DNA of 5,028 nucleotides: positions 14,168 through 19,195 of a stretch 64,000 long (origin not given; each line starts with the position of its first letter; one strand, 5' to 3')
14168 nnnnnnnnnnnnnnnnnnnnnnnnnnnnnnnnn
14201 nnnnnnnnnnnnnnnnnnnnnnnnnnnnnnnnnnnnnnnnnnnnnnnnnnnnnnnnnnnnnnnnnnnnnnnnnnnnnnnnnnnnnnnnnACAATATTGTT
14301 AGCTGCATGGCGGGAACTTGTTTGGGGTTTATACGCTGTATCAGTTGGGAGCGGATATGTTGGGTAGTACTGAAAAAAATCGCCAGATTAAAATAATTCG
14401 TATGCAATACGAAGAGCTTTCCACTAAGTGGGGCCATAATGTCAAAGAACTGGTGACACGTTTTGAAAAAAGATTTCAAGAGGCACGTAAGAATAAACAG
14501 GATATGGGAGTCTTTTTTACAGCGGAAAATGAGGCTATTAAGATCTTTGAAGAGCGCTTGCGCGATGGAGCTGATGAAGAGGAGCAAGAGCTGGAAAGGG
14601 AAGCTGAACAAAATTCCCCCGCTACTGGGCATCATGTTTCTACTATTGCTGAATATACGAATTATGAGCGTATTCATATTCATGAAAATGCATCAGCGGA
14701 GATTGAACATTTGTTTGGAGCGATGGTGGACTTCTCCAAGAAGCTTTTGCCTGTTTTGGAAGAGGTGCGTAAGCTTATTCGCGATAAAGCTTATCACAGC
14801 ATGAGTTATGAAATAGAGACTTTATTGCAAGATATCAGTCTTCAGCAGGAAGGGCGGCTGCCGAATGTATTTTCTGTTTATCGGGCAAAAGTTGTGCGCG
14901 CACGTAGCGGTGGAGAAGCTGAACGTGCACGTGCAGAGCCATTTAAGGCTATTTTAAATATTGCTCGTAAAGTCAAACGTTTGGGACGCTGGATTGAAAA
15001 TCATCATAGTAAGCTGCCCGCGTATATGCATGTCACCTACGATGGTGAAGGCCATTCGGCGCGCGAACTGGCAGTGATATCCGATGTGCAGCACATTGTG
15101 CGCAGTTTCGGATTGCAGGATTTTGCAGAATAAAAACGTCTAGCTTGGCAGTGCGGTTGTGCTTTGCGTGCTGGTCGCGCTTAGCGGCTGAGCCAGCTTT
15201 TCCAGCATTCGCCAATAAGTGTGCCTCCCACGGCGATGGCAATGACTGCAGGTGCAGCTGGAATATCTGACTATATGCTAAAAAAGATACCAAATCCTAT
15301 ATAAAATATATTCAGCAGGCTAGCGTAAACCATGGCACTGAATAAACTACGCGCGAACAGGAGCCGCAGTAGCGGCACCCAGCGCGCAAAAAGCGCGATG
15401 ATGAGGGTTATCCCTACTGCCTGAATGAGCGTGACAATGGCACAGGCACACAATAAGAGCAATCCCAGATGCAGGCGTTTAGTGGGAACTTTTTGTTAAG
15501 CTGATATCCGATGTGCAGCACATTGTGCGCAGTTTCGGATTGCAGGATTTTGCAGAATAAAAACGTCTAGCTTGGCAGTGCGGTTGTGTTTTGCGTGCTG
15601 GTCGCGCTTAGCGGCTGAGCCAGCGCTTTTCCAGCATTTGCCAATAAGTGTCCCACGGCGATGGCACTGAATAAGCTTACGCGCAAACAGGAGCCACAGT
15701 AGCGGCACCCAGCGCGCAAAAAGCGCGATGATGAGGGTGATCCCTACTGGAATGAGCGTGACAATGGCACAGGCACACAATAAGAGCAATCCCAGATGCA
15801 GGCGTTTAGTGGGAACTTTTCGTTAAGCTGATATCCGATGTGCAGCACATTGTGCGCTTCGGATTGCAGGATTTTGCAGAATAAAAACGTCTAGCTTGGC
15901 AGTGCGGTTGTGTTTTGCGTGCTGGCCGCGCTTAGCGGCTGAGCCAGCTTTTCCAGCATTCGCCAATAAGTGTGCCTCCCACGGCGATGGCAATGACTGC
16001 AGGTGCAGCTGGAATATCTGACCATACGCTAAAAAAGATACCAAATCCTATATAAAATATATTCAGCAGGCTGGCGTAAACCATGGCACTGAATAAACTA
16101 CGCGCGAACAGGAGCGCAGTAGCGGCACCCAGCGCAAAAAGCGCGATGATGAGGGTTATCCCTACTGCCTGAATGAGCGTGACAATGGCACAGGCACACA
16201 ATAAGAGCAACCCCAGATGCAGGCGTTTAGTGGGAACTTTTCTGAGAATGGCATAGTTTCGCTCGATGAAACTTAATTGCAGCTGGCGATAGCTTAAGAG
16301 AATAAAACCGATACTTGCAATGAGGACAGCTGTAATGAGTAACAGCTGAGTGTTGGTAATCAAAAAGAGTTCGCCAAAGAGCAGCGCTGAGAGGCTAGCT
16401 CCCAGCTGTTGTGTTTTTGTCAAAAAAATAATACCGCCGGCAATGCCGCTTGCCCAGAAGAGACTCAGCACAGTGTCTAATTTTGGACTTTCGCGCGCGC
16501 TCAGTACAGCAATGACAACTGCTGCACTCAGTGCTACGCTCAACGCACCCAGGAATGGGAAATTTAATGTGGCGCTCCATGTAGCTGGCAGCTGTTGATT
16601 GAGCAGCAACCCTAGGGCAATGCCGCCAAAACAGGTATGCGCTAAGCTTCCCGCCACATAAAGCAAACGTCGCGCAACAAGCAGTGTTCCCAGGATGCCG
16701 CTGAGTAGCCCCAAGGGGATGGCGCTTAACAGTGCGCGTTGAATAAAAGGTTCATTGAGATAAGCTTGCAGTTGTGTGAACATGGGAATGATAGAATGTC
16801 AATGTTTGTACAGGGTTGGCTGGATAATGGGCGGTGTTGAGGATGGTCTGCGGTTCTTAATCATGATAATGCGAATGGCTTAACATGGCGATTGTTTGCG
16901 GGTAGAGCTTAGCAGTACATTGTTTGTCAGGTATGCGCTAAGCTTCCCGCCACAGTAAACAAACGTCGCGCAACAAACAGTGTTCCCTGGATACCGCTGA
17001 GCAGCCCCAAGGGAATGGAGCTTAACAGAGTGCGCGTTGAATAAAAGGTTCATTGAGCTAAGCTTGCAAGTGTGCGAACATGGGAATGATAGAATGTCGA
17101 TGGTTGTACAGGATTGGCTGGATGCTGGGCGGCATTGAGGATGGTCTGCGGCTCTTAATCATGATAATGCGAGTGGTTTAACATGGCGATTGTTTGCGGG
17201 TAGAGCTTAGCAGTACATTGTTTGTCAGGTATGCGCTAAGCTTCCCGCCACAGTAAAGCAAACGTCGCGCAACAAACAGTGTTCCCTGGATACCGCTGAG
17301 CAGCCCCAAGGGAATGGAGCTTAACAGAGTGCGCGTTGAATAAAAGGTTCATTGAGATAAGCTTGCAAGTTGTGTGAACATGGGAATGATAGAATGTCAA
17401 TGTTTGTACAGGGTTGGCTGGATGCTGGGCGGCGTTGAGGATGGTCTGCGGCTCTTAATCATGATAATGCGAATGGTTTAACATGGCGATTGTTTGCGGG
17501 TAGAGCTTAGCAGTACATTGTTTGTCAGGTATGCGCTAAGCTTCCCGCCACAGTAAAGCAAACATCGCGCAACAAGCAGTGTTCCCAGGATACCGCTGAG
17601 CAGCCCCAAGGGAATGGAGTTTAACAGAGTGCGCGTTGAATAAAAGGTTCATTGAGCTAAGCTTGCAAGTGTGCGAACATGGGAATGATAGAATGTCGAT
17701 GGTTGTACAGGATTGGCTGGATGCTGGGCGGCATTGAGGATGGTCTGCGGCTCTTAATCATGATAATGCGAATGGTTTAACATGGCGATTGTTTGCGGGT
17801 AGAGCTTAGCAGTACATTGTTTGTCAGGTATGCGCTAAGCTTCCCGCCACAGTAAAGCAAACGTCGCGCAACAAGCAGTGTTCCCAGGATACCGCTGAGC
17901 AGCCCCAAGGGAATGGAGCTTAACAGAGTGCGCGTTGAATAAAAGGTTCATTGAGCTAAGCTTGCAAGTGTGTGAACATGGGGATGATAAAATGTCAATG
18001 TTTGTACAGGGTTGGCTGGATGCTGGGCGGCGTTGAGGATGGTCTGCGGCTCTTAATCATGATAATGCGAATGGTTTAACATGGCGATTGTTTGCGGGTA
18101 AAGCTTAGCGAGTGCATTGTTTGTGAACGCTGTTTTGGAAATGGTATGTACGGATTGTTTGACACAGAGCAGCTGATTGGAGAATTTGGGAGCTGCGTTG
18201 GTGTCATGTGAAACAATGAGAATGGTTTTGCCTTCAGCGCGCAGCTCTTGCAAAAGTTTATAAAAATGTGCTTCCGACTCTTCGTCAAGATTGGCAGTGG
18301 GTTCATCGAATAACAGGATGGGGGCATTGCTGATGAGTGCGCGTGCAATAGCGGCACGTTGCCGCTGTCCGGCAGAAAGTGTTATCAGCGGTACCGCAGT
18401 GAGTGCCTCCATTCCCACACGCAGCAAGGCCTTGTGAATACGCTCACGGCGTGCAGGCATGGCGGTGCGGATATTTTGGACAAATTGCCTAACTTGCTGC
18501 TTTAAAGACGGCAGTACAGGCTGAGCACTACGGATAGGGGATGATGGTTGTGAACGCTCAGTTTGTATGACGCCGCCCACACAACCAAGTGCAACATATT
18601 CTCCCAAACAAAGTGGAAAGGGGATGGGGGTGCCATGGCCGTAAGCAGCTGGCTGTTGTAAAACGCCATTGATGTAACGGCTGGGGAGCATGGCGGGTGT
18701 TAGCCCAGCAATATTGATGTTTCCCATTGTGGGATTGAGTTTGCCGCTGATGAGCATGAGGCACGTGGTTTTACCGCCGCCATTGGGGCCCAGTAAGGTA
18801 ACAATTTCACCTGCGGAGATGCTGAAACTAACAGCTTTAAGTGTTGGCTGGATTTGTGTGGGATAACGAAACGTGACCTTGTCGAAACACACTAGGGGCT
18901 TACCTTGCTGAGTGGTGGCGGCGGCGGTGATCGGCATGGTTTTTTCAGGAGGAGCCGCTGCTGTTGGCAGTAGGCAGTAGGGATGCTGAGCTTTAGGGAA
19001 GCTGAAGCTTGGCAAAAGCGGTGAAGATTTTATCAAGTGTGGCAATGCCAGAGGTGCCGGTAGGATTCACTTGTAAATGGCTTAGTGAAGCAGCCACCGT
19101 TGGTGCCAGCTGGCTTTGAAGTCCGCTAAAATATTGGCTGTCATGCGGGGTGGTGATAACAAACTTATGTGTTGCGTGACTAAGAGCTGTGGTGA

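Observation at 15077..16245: Triplicated convergent 3'-end junction between the post-rpoC gene and the znuB-like permease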

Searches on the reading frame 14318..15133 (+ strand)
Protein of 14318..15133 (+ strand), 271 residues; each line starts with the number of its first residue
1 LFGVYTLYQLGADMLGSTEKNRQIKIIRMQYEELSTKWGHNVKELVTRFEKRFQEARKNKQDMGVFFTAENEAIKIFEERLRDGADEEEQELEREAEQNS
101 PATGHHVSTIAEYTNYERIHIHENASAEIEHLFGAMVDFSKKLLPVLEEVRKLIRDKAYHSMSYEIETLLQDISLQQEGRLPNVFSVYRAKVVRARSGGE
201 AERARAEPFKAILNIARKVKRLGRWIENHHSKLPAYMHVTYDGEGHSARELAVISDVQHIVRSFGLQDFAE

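Call 9: search_protein_families(library=pfam, proteins=[window:14318-15133:+])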
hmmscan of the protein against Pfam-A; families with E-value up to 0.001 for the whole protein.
window:14318-15133:+ (271 aa): 0 families
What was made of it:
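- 14357..15133 (+): Gene A, the 'post-rpoC gene': a lineage-specific conserved hypothetical protein. Its intact 3' end lies in unit 1. No Pfam family matches (call 9).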

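Call 11: find_related_loci(query=window:14318-15133:+, collection=genome_contigs, flank=10000)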
Query window:14318-15133:+ (271 aa) in genome_contigs; peptide patterns used: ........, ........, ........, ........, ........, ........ (x = any residue, [..] = any of these).
29 stretches matched a pattern, but none encodes a relative of the query by tblastn (E <= 1e-3).
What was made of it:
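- Tried and rejected: Genome-collection scan with gene A. It found no relative (call 11).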

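Call 15: find_homologous_proteins(query=window:14318-15133:+)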
Query window:14318-15133:+ (271 aa): 2 proteins with E <= 0.001 among 779 candidates.
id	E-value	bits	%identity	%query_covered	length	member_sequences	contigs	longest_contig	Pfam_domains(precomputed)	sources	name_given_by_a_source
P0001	1.1e-163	561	100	95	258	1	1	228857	-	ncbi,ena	-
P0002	2.4e-74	268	49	95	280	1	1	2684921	-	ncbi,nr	ncbi:hypothetical protein COTS27_00521 [Spirochaetota bacterium]|nr:hypothetical protein COTS27_0052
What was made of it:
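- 14357..15133 (+): The database copy P0001 is 258 aa and 100% identical, which implies a start at 14357 (call 15).
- Tried and rejected: COTS27 was found instead through the protein search (call 15).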

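Call 16: find_encoding_contigs(protein=P0001, flank=10000, max_places=10)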
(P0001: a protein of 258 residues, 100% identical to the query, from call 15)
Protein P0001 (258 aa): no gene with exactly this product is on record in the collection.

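Call 17: find_encoding_contigs(protein=P0002, flank=10000, max_places=10)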
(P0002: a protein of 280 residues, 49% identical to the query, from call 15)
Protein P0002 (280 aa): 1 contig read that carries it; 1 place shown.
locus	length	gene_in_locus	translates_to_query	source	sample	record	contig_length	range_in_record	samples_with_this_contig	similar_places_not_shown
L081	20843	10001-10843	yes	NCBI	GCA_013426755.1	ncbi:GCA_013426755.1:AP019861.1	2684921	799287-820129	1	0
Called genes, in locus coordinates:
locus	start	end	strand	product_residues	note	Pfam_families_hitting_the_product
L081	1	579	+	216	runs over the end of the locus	PF00466:Ribosomal_L10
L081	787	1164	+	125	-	PF16320:Ribosomal_L12_N, PF00542:Ribosomal_L12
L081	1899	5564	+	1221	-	PF04563:RNA_pol_Rpb2_1, PF04561:RNA_pol_Rpb2_2, PF04565:RNA_pol_Rpb2_3, PF10385:RNA_pol_Rpb2_45, PF00562:RNA_pol_Rpb2_6, PF04560:RNA_pol_Rpb2_7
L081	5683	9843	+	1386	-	PF04997:RNA_pol_Rpb1_1, PF00623:RNA_pol_Rpb1_2, PF04983:RNA_pol_Rpb1_3, PF05000:RNA_pol_Rpb1_4, PF04998:RNA_pol_Rpb1_5, PF21668:RPOC_hybrid (faint), PF01333:Apocytochr_F_C (faint)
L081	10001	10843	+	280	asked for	-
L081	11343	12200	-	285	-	PF00950:ABC-3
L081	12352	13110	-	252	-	PF00005:ABC_tran, PF02463:SMC_N (faint), PF13304:AAA_21 (faint)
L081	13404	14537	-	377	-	PF01297:ZnuA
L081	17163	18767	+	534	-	-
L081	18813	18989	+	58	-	-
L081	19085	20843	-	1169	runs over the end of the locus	PF07581:Glug (faint)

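Call 20: list_cluster_members(proteins=[P0001, P0002])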
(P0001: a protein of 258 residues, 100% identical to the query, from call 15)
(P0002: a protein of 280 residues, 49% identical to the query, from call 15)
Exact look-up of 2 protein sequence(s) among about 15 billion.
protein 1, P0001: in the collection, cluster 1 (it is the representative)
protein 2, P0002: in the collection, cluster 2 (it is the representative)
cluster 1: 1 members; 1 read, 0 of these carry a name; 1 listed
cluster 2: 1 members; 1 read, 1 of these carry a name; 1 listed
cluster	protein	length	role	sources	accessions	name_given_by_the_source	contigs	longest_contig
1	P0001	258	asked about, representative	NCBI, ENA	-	-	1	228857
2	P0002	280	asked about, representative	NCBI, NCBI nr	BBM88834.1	hypothetical protein COTS27_00521 [Spirochaetota bacterium]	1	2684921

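Call 48: search_protein_families(library=ncbifam, proteins=[window:14357-15133:+], max_evalue=0.01)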
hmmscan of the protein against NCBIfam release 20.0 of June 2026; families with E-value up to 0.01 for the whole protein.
window:14357-15133:+ (258 aa): 1 family
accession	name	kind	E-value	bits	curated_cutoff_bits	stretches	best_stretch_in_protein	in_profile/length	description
NF005607.0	PRK07353.1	equivalog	0.0017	18.1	131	1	27-82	68-121/155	F0F1 ATP synthase subunit B'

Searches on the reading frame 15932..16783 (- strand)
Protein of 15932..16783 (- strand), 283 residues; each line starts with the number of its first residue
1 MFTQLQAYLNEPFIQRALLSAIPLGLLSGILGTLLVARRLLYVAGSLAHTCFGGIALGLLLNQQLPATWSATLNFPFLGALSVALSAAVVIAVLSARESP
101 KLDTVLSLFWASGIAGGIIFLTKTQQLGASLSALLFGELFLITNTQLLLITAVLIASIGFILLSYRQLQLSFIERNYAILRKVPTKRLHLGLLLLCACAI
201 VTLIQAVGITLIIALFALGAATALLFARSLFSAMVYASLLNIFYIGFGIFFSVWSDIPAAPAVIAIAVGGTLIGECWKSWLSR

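Call 8: find_encoding_contigs(protein=window:15932-16783:-, flank=10000, max_places=10)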
Protein window:15932-16783:- (283 aa): no gene with exactly this product is on record in the collection.

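Call 9: search_protein_families(library=pfam, proteins=[window:15932-16783:-])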
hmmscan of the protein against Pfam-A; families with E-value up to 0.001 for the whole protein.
window:15932-16783:- (283 aa): 1 family
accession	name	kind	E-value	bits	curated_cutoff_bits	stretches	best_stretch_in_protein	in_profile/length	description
PF00950.22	ABC-3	-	8.9e-46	156.9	20.1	1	12-268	3-248/258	ABC 3 transport family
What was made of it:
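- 15932..16783 (-): Intact ABC-3 metal-transporter permease (283 aa). Only 16243-16631 (389 bp) of the gene is single copy. Pfam ABC-3 E=8.9e-46 (call 9).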

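Call 48: search_protein_families(library=ncbifam, proteins=[window:15932-16783:-], max_evalue=0.01)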
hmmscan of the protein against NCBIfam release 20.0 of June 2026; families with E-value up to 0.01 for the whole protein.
window:15932-16783:- (283 aa): 4 families
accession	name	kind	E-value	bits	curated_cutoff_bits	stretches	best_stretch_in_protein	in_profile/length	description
NF040871.1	AztB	equivalog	3.3e-30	105.6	280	1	9-267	7-254/254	zinc ABC transporter permease AztB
TIGR03770.1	anch_rpt_perm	equivalog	3.3e-23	82.8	296.8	1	12-268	15-260/270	anchored repeat-type ABC transporter permease subunit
NF007089.0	PRK09543.1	equivalog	1.3e-21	77.4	284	1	18-267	9-247/261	zinc ABC transporter permease subunit ZnuB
NF040927.1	ABC_perm_SloB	subfamily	9.6e-21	74.7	460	1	11-265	9-251/271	metal ABC transporter permease subunit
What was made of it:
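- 15932..16783 (-): NCBIfam AztB and ZnuB score below their cut-offs (call 48).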

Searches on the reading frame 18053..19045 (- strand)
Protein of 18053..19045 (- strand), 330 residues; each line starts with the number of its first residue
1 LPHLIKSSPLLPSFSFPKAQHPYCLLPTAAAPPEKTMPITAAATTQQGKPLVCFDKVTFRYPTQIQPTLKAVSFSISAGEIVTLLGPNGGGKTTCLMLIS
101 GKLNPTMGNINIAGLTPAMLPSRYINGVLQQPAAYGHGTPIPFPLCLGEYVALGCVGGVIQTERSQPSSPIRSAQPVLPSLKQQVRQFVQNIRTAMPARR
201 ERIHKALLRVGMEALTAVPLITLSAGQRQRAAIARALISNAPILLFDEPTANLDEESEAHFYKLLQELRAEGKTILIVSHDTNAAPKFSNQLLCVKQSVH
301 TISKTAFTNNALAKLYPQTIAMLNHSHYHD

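Call 9: search_protein_families(library=pfam, proteins=[window:18053-19045:-])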
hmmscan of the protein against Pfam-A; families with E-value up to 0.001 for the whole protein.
window:18053-19045:- (330 aa): 3 families
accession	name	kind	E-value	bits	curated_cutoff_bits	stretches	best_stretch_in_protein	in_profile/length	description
PF00005.33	ABC_tran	-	1.8e-27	97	25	2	179-251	62-137/137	ABC transporter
PF13304.12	AAA_21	-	1.5e-07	32.2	27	1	210-282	225-300/304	AAA domain, putative AbiEii toxin, Type IV TA system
PF02463.25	SMC_N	-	3.3e-06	27.1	40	1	222-298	136-214/220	RecF/RecN/SMC N terminal domain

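Call 48: search_protein_families(library=ncbifam, proteins=[window:18053-19045:-], max_evalue=0.01)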
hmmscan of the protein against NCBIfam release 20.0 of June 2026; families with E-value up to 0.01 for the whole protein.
window:18053-19045:- (330 aa): 191 families (the best 25 are shown)
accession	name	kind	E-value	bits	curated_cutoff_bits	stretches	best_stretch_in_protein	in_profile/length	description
NF040873.1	AztA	equivalog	7.9e-36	123.4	220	2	191-290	88-187/191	zinc ABC transporter ATP-binding protein AztA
TIGR02857.1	CydD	equivalog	9.2e-36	123.9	435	2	222-287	458-522/529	thiol reductant ABC exporter subunit CydD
TIGR02673.1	FtsE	equivalog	1.6e-35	122.7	264.85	2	198-296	113-211/214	cell division ATP-binding protein FtsE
TIGR03375.1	type_I_sec_LssB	subfamily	1.6e-34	119.3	693.1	2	222-282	603-662/696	type I secretion system permease/ATPase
TIGR01166.1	cbiO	subfamily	6.5e-32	110.5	211.8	2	181-283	86-188/190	cobalt ABC transporter, ATP-binding protein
NF010068.0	PRK13548.1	equivalog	1.2e-31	109.7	261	2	197-327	112-251/261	heme ABC transporter ATP-binding protein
TIGR04520.1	ECF_ATPase_1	equivalog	4.3e-31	108.3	315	2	190-294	104-208/269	energy-coupling factor transporter ATPase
TIGR02204.1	MsbA_rel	hypoth_equivalog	5.4e-31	107.9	780.4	2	220-281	474-534/576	ABC transporter, permease/ATP-binding protein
TIGR02868.1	CydC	equivalog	5.6e-31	107.8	329.05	2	208-281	457-529/530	thiol reductant ABC exporter subunit CydC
TIGR02203.1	MsbA_lipidA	equivalog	6.5e-30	104.1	602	2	222-281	470-528/572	lipid A export permease/ATP-binding protein MsbA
NF008409.0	PRK11231.1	equivalog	6.9e-30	104.2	375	2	200-298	116-214/255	Fe(3+) dicitrate ABC transporter ATP-binding protein FecE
NF007082.0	PRK09536.1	equivalog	7.3e-30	104.3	537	2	196-296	113-213/402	corrinoid ABC transporter ATPase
TIGR02315.1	ABC_phnC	equivalog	2.5e-29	102.4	266.1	2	197-316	120-242/243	phosphonate ABC transporter ATP-binding protein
TIGR02211.1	LolD_lipo_ex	equivalog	3.6e-29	101.9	307.75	2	201-293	120-213/221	lipoprotein-releasing ABC transporter ATP-binding protein LolD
TIGR03608.1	L_ocin_972_ABC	subfamily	3.7e-29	101.7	254.85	2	196-288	108-200/206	putative bacteriocin export ABC transporter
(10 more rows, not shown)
